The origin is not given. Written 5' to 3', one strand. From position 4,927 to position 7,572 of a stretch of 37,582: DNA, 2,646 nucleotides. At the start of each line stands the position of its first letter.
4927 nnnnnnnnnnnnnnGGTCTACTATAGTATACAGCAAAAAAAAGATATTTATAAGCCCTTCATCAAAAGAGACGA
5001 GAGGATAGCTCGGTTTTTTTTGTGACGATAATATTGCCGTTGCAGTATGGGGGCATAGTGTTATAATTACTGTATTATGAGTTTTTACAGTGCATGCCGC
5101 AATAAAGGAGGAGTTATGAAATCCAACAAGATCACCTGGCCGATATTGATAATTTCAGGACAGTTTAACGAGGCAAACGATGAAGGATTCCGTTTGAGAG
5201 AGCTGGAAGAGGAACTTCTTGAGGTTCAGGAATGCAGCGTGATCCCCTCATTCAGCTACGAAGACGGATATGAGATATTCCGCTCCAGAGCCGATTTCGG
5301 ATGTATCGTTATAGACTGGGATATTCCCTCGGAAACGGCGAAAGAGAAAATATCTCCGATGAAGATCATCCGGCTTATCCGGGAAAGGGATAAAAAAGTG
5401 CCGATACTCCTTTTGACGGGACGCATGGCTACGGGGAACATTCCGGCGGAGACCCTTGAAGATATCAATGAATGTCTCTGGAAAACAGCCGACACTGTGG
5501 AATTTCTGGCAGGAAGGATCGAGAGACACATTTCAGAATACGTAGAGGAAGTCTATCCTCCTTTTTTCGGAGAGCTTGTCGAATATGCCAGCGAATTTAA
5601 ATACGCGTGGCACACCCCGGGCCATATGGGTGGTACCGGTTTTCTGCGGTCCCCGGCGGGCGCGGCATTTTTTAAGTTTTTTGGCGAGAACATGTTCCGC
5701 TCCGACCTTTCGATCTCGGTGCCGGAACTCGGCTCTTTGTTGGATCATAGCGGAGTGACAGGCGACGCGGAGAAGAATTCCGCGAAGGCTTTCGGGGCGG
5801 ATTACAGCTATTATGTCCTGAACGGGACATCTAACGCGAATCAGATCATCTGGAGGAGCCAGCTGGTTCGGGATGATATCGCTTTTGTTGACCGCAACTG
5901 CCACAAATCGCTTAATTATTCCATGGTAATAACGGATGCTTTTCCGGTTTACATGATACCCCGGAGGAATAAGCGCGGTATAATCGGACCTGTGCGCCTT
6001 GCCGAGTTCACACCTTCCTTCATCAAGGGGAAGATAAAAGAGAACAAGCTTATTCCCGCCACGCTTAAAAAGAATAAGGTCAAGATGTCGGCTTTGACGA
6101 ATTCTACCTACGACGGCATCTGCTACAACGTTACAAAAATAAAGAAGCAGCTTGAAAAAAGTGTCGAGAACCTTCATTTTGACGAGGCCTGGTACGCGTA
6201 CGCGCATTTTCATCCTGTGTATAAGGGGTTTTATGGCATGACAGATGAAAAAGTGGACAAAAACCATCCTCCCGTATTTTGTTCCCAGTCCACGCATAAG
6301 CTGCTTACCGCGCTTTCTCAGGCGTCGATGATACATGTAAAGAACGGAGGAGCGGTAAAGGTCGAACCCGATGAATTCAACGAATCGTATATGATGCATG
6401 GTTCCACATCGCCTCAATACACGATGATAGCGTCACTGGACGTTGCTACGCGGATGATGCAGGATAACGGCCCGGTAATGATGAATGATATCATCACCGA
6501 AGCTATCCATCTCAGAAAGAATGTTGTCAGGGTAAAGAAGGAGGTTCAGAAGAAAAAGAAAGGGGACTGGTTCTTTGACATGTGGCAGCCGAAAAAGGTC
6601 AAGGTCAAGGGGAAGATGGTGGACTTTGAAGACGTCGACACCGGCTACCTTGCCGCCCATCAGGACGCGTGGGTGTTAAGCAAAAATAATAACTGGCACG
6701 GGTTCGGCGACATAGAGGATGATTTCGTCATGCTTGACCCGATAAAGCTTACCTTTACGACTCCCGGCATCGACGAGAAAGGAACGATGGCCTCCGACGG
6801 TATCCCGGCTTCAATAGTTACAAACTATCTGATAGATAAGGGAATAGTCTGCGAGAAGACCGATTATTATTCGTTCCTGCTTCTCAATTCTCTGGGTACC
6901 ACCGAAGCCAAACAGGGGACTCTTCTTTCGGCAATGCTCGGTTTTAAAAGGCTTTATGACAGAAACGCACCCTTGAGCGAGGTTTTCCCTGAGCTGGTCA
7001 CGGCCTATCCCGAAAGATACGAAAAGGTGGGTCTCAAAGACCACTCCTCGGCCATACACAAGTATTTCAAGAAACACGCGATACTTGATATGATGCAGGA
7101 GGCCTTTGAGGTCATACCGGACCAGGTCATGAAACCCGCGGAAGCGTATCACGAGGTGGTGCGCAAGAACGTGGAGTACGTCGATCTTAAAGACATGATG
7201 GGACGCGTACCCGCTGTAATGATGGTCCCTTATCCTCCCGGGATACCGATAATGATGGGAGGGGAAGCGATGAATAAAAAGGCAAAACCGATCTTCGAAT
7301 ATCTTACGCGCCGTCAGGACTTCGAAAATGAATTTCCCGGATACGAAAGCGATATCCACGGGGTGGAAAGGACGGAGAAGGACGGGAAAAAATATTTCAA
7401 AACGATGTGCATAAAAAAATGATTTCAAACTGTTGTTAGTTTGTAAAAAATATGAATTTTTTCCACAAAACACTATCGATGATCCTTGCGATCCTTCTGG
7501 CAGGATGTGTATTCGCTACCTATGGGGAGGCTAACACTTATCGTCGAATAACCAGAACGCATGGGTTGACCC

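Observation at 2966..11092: Composite acid-resistance/amine-forming island: two unrelated decarboxylases around one antiporter, plus porin, HdeD and MFS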

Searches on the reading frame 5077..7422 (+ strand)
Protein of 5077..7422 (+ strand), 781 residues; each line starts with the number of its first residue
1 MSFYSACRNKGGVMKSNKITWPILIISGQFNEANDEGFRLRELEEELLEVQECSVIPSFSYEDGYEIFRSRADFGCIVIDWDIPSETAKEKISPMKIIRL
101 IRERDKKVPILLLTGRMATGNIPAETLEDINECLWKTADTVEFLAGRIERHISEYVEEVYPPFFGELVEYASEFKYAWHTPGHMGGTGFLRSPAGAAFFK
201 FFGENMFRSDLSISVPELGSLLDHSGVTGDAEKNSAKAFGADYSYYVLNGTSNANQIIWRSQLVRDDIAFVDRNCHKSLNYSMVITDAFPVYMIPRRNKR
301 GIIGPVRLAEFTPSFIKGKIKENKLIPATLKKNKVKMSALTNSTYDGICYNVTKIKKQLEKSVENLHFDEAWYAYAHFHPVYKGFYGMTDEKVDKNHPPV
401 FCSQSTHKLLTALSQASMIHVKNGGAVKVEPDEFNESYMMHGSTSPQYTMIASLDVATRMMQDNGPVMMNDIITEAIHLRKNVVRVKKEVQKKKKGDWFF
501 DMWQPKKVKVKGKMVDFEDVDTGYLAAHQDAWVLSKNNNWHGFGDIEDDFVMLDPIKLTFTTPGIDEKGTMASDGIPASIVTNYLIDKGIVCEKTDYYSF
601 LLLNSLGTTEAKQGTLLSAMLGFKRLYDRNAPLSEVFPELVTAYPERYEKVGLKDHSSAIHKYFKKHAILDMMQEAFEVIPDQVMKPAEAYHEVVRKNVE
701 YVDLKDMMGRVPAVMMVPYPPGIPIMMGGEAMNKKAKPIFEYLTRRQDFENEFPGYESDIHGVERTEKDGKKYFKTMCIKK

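Call 3: search_protein_families(library=pfam, proteins=[window:5077-7422:+])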
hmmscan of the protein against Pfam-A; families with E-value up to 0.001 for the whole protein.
window:5077-7422:+ (781 aa): 3 families
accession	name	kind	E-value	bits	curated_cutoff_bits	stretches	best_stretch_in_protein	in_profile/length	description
PF01276.26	OKR_DC_1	-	1.2e-141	472.8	27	1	161-611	1-416/417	Orn/Lys/Arg decarboxylase, major domain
PF03711.20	OKR_DC_1_C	-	9.4e-43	146.1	24.2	1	638-767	2-131/132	Orn/Lys/Arg decarboxylase, C-terminal domain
PF03709.21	OKR_DC_1_N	-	9.7e-18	64.9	29.3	1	39-155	5-111/111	Orn/Lys/Arg decarboxylase, N-terminal domain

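Call 4: search_protein_families(library=ncbifam, proteins=[window:5077-7422:+])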
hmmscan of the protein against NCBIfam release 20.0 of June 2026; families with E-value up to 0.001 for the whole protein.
window:5077-7422:+ (781 aa): 6 families
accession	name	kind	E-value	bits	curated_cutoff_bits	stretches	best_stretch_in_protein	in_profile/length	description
NF011603.0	PRK15029.1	equivalog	3.2e-221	736.6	1167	1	42-781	24-756/756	arginine decarboxylase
NF011928.0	PRK15399.1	subfamily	5.3e-195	649.7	968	1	39-775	18-707/713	lysine decarboxylase LdcC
NF011929.0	PRK15400.1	subfamily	4.4e-179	597.1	1056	1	40-773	19-705/714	lysine decarboxylase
NF010092.0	PRK13578.1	subfamily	7.5e-131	437.7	794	1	96-779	46-718/720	ornithine decarboxylase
TIGR04301.1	ODC_inducible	exception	4.4e-128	428.5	1310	1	96-773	46-712/719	ornithine decarboxylase SpeF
TIGR04318.1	lacto_ODC_hypo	hypoth_equivalog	2.3e-126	422.9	950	1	146-771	76-687/695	putative ornithine decarboxylase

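Call 17: search_solved_structures(query=window:5077-7422:+, max_evalue=1e-20)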
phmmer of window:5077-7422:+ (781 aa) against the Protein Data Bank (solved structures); distinct sequences matched with E-value up to 1e-20: 18.
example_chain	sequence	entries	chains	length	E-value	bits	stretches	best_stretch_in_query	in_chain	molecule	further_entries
6q6i_A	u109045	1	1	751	8.8e-210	702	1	19-780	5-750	Biodegradative arginine decarboxylase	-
7p9b_A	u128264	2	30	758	3.7e-188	630.5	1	56-780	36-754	Biodegradative arginine decarboxylase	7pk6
2vyc_A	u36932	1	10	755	7.8e-186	622.8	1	24-780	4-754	BIODEGRADATIVE ARGININE DECARBOXYLASE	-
5xx1_A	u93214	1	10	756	5.1e-185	620.1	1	24-780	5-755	Arginine decarboxylase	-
9e0m_A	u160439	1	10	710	5.7e-156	524.1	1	40-774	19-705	Lysine decarboxylase, inducible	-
9e0o_A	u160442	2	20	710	8e-156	523.6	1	40-773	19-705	Lysine decarboxylase, inducible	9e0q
5fkz_E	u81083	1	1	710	2.4e-154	518.7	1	127-770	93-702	LYSINE DECARBOXYLASE, CONSTITUTIVE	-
3n75_A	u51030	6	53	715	1.7e-153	515.9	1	62-774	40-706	Lysine decarboxylase, inducible | Inducible lysine decarboxylase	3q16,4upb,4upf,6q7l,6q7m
5fkx_A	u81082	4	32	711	1.8e-153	515.8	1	64-773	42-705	LYSINE DECARBOXYLASE, INDUCIBLE | Inducible lysine decarboxylase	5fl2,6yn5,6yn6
6y3x_A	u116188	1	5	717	9.7e-142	477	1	148-776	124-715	Lysine decarboxylase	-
1c4k_A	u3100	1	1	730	1.3e-100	340.9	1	145-767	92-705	PROTEIN (ORNITHINE DECARBOXYLASE)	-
1ord_A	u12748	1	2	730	8e-100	338.4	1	145-767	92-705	ORNITHINE DECARBOXYLASE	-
9lkg_C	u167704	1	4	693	8.3e-71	242.4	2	146-483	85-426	Ornithine decarboxylase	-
9ll6_A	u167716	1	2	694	1.3e-69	238.4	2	146-483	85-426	Ornithine decarboxylase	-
9lls_A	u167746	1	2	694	9.1e-69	235.7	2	146-483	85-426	Ornithine decarboxylase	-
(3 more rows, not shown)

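Call 53: search_solved_structures(query=window:5077-7422:+, max_evalue=1e-150, show_alignments=1)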
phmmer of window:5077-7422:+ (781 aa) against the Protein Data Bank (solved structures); distinct sequences matched with E-value up to 1e-150: 9.
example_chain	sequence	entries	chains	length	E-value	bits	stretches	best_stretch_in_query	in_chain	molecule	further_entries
6q6i_A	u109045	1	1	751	8.8e-210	702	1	19-780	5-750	Biodegradative arginine decarboxylase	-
7p9b_A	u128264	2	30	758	3.7e-188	630.5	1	56-780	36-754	Biodegradative arginine decarboxylase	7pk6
2vyc_A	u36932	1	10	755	7.8e-186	622.8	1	24-780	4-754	BIODEGRADATIVE ARGININE DECARBOXYLASE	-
5xx1_A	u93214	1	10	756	5.1e-185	620.1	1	24-780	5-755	Arginine decarboxylase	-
9e0m_A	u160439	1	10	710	5.7e-156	524.1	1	40-774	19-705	Lysine decarboxylase, inducible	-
9e0o_A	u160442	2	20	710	8e-156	523.6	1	40-773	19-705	Lysine decarboxylase, inducible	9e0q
5fkz_E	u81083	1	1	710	2.4e-154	518.7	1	127-770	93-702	LYSINE DECARBOXYLASE, CONSTITUTIVE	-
3n75_A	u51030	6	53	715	1.7e-153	515.9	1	62-774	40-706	Lysine decarboxylase, inducible | Inducible lysine decarboxylase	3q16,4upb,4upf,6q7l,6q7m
5fkx_A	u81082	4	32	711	1.8e-153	515.8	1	64-773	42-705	LYSINE DECARBOXYLASE, INDUCIBLE | Inducible lysine decarboxylase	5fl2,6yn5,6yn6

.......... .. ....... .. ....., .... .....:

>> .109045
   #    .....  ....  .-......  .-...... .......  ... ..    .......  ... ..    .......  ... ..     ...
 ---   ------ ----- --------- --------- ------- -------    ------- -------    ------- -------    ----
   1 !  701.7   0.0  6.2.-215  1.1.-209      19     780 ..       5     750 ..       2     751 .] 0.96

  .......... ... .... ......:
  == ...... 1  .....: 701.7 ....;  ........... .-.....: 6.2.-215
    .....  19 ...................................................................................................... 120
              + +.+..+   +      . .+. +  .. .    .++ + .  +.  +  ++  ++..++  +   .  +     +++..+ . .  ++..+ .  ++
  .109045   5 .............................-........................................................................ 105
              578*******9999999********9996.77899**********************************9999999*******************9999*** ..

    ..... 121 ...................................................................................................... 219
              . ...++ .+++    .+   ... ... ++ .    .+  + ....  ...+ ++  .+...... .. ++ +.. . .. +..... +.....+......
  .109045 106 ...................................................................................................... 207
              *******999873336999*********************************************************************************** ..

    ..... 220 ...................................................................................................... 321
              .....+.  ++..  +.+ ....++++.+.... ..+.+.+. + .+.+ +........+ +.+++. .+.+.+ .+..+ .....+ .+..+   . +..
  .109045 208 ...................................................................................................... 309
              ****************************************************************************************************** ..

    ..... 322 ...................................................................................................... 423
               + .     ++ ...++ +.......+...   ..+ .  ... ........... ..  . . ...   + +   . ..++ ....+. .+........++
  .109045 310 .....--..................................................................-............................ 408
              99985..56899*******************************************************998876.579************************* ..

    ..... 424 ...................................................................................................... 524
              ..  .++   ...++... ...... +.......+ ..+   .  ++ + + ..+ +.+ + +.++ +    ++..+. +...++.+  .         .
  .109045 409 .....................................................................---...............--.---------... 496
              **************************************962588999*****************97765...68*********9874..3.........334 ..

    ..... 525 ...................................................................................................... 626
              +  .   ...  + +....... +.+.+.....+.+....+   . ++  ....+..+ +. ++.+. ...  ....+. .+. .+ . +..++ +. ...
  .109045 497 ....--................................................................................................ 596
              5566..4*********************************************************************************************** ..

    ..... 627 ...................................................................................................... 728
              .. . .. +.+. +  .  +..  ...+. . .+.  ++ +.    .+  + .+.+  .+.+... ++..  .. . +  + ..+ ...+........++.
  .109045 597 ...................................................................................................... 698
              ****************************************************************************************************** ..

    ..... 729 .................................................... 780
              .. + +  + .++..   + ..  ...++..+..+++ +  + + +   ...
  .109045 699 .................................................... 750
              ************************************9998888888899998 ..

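Call 64: find_related_loci(query=window:5116-7422:+, collection=metagenome_contigs, flank=6000)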
Query window:5116-7422:+ (768 aa) in metagenome_contigs; peptide patterns used: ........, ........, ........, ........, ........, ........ (x = any residue, [..] = any of these).
600 stretches matched a pattern (row limit reached: there are more); 596 encode a relative of the query (tblastn E <= 1e-3); the best 80 are kept; 80 distinct loci.
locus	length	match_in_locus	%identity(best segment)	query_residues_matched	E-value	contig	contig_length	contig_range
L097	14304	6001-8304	74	1-768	0e+0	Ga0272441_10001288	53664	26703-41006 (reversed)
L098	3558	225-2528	73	1-768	0e+0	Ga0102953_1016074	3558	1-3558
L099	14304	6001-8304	73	1-768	0e+0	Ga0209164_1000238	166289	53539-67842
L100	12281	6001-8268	73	8-763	0e+0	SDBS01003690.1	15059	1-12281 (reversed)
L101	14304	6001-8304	72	1-768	0e+0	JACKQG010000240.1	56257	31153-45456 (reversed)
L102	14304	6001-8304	72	1-768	0e+0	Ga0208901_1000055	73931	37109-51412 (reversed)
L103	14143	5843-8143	72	1-768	0e+0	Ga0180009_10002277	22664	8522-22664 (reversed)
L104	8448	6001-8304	70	1-768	0e+0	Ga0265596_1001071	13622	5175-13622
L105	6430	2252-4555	71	1-768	0e+0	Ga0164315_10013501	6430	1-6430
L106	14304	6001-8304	70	1-768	0e+0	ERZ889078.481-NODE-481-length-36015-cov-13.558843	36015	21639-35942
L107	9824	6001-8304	70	1-768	0e+0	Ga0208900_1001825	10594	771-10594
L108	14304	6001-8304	70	1-768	0e+0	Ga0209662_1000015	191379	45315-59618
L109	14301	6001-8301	69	1-768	0e+0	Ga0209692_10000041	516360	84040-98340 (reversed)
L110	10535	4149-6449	69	1-767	0e+0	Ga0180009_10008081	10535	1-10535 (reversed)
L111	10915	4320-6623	68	1-768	0e+0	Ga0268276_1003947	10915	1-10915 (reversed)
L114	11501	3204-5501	68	1-768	0e+0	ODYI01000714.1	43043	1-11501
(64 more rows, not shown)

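Call 68: search_protein_families(library=ncbifam, proteins=[L097:8320-9624:+, L099:8377-9672:+, L099:9751-11274:+, L099:11344-12828:+, L108:4665-5960:+, L108:8315-9802:+, L108:9804-10256:+, L108:3092-4243:-, L104:4633-5979:+, L114:5631-7007:+], max_evalue=1e-20)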
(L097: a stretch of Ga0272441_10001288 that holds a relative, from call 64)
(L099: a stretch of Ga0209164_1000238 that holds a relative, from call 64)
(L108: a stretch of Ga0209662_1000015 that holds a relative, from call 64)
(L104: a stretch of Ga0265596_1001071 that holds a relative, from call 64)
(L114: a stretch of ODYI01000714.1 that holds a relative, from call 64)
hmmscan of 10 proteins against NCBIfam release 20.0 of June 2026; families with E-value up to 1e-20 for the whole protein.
L097:8320-9624:+ (434 aa): 11 families
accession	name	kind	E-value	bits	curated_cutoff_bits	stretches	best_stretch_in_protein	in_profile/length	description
NF007754.0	PRK10435.1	equivalog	7.5e-173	575.6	585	1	4-433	2-431/443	cadaverine/lysine antiporter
NF007929.0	PRK10644.1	equivalog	7.1e-120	400.7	574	1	4-432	5-431/445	arginine/agmatine antiporter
TIGR00905.1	2A0302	subfamily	1.6e-105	353.6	409.05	1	1-433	1-440/473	basic amino acid/polyamine antiporter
NF007938.0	PRK10655.1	equivalog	1e-81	275.4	409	1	4-431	3-431/438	putrescine-ornithine antiporter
TIGR04298.1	his_histam_anti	equivalog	3.2e-75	254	750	1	8-418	1-417/429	histidine-histamine antiporter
TIGR04299.1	antiport_PotE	equivalog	2.7e-63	214.7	560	1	6-403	3-400/430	putrescine-ornithine antiporter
TIGR03810.1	arg_ornith_anti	equivalog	9.7e-41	139.9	591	1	7-432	1-435/468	arginine-ornithine antiporter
TIGR00909.1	2A0306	subfamily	3.7e-27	95.3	556.8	1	7-375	3-371/429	amino acid transporter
NF040512.1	histam_anti_2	exception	8.5e-26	90.7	725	1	7-430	3-448/477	histidine-histamine antiporter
NF008245.0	PRK11021.1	equivalog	1.5e-23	83.5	284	1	5-413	4-396/419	L-methionine/branched-chain amino acid transporter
TIGR00911.1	2A0308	subfamily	7.5e-21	74.2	701.8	1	6-369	45-415/505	L-type amino acid transporter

L099:8377-9672:+ (431 aa): 8 families
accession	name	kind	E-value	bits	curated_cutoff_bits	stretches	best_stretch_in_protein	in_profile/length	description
NF007754.0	PRK10435.1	equivalog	3.2e-86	290.1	585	1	4-423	3-424/443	cadaverine/lysine antiporter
NF007929.0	PRK10644.1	equivalog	6.4e-81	272.3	574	1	4-429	6-431/445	arginine/agmatine antiporter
TIGR00905.1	2A0302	subfamily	8.4e-67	226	409.05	1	4-426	5-436/473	basic amino acid/polyamine antiporter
NF007938.0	PRK10655.1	equivalog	6.2e-66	223.4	409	1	4-425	4-427/438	putrescine-ornithine antiporter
TIGR04298.1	his_histam_anti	equivalog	3e-57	194.8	750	1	8-423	2-425/429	histidine-histamine antiporter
TIGR04299.1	antiport_PotE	equivalog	1.2e-54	186.2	560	1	4-406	2-406/430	putrescine-ornithine antiporter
TIGR03810.1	arg_ornith_anti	equivalog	2.4e-26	92.4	591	1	6-422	1-427/468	arginine-ornithine antiporter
NF040512.1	histam_anti_2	exception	5.5e-21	74.8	725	1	5-415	2-433/477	histidine-histamine antiporter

L099:9751-11274:+ (507 aa): 0 families

L099:11344-12828:+ (494 aa): 6 families
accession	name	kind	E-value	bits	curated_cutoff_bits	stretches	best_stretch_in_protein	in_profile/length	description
TIGR03813.2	Gln_GABA_anti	equivalog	5.6e-145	484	650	1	28-486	3-465/479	glutamine/gamma-aminobutyrate antiporter GadC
NF053662.1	Glu_GABA_anti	equivalog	9.2e-137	456.8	640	1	29-490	2-457/468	glutamate/gamma-aminobutyrate antiporter GadC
NF040513.1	antiport_TyrP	equivalog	7.9e-96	321.5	630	1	32-485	8-465/465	tyrosine-tyramine antiporter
TIGR00910.1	2A0307_GadC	equivalog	1.1e-77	261.8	673.5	1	36-478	20-466/511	glutamate/gamma-aminobutyrate antiporter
TIGR00905.1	2A0302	subfamily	2.2e-23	82.8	409.05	1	67-436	51-415/473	basic amino acid/polyamine antiporter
NF011775.0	PRK15238.1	equivalog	5.2e-21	75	400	0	29-274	9-269/500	glutamate/gamma-aminobutyrate family transporter YjeM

L108:4665-5960:+ (431 aa): 7 families
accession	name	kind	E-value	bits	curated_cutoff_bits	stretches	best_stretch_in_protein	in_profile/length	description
NF007754.0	PRK10435.1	equivalog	9e-80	268.8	585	1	2-427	2-429/443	cadaverine/lysine antiporter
NF007929.0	PRK10644.1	equivalog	1.4e-76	258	574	1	3-428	6-431/445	arginine/agmatine antiporter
NF007938.0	PRK10655.1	equivalog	2.8e-62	211.3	409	1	3-418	4-419/438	putrescine-ornithine antiporter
TIGR00905.1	2A0302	subfamily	3.2e-61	207.6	409.05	1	3-424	5-435/473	basic amino acid/polyamine antiporter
TIGR04298.1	his_histam_anti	equivalog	4.7e-56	190.8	750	1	6-422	1-425/429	histidine-histamine antiporter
TIGR04299.1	antiport_PotE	equivalog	2.2e-50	172.1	560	1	3-402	2-403/430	putrescine-ornithine antiporter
TIGR03810.1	arg_ornith_anti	equivalog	1.3e-23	83.4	591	1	5-421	1-427/468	arginine-ornithine antiporter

L108:8315-9802:+ (495 aa): 9 families
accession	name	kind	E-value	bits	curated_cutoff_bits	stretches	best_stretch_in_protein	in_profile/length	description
TIGR03810.1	arg_ornith_anti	equivalog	6e-164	546.2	591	1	6-476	1-466/468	arginine-ornithine antiporter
TIGR00905.1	2A0302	subfamily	1.3e-163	545.2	409.05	1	1-476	1-471/473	basic amino acid/polyamine antiporter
NF040512.1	histam_anti_2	exception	2.1e-123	412.5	725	1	5-472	2-477/477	histidine-histamine antiporter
NF007929.0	PRK10644.1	equivalog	1.4e-49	169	574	1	4-442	6-431/445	arginine/agmatine antiporter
NF007938.0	PRK10655.1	equivalog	8.8e-38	130.6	409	1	2-436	2-425/438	putrescine-ornithine antiporter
TIGR04298.1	his_histam_anti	equivalog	1.4e-35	123.4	750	1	7-406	1-398/429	histidine-histamine antiporter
NF007754.0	PRK10435.1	equivalog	1.4e-27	96.8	585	1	3-436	2-423/443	cadaverine/lysine antiporter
TIGR00909.1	2A0306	subfamily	1.4e-26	93.5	556.8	1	6-427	3-418/429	amino acid transporter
TIGR04299.1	antiport_PotE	equivalog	8.4e-26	91.1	560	1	5-435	3-422/430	putrescine-ornithine antiporter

L108:9804-10256:+ (150 aa): 0 families

L108:3092-4243:- (383 aa): 0 families

L104:4633-5979:+ (448 aa): 8 families
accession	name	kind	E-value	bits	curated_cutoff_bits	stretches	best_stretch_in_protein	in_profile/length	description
NF007754.0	PRK10435.1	equivalog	2.7e-82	277.2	585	1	17-445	2-432/443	cadaverine/lysine antiporter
NF007929.0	PRK10644.1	equivalog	8e-80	268.7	574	1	16-442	4-430/445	arginine/agmatine antiporter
TIGR00905.1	2A0302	subfamily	1.3e-66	225.3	409.05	1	19-441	6-437/473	basic amino acid/polyamine antiporter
NF007938.0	PRK10655.1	equivalog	1.6e-62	212.1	409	1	17-439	3-427/438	putrescine-ornithine antiporter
TIGR04298.1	his_histam_anti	equivalog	9.1e-53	180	750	1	21-438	1-426/429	histidine-histamine antiporter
TIGR04299.1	antiport_PotE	equivalog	4.7e-51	174.3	560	1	18-418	2-404/430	putrescine-ornithine antiporter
TIGR03810.1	arg_ornith_anti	equivalog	2.7e-26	92.3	591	1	20-437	1-428/468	arginine-ornithine antiporter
NF040512.1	histam_anti_2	exception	2.9e-23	82.3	725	1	19-437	2-436/477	histidine-histamine antiporter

L114:5631-7007:+ (459 aa): 6 families
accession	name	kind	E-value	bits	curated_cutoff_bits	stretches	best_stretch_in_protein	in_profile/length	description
TIGR03813.2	Gln_GABA_anti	equivalog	8.5e-149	496.6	650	1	1-455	4-460/479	glutamine/gamma-aminobutyrate antiporter GadC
NF053662.1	Glu_GABA_anti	equivalog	6.1e-134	447.5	640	1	1-454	2-447/468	glutamate/gamma-aminobutyrate antiporter GadC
NF040513.1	antiport_TyrP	equivalog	6.7e-100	335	630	1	1-456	5-462/465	tyrosine-tyramine antiporter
TIGR00910.1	2A0307_GadC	equivalog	3.6e-77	260.1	673.5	1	1-458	13-472/511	glutamate/gamma-aminobutyrate antiporter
NF011775.0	PRK15238.1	equivalog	2.5e-23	82.7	400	0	1-242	9-266/500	glutamate/gamma-aminobutyrate family transporter YjeM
TIGR00905.1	2A0302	subfamily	8.5e-23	80.9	409.05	1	18-409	32-409/473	basic amino acid/polyamine antiporter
